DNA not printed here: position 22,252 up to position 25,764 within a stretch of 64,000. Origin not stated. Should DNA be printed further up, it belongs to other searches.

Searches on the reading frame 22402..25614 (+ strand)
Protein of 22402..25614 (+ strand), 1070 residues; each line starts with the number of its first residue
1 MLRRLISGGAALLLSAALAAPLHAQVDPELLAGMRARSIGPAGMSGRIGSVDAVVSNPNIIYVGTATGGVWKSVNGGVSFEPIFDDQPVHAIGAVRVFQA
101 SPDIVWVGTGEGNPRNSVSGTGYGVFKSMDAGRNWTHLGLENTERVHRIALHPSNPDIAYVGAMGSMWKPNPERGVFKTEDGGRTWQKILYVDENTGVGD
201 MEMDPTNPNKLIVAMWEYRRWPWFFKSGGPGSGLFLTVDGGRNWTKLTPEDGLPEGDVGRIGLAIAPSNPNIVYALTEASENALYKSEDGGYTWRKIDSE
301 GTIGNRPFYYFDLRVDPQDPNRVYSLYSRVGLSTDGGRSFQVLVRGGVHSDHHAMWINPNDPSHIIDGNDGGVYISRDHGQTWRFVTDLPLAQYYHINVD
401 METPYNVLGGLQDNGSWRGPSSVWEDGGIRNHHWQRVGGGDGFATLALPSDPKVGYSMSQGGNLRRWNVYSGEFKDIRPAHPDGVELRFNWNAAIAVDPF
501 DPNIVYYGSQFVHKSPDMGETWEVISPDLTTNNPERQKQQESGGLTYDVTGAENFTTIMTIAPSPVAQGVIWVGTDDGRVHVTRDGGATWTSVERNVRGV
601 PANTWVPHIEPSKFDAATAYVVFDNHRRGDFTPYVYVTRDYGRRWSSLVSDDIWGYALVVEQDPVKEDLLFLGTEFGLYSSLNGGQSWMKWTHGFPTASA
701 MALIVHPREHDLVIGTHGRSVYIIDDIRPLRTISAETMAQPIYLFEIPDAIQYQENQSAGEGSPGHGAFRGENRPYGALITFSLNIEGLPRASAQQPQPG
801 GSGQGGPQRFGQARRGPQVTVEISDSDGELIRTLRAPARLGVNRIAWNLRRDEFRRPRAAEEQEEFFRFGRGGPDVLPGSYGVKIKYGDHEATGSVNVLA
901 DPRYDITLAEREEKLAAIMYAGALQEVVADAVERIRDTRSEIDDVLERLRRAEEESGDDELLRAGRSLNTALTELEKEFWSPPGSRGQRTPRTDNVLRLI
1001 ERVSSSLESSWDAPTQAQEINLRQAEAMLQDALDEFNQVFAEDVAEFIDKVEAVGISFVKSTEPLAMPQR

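Call 9: search_protein_families(library=pfam, proteins=[window:22402-25614:+])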
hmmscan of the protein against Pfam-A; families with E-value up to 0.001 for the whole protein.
window:22402-25614:+ (1070 aa): 5 families
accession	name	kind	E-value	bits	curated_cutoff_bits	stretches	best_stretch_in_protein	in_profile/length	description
PF15902.12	Sortilin-Vps10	-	7.7e-30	104.5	33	4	125-248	3-113/446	Sortilin, neurotensin receptor 3,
PF02012.26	BNR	-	1.1e-11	43.2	27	0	374-384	1-11/12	BNR/Asp-box repeat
PF14870.12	PSII_BNR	-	5.2e-06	26.4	27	0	175-299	39-142/303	Photosynthesis system II assembly factor YCF48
PF13088.12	BNR_2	-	2.1e-05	24.5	31.4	0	576-648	136-201/277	BNR repeat-like domain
PF24316.1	Tli3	-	0.00088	20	27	0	266-299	59-101/129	T6SS Tli3 immunity protein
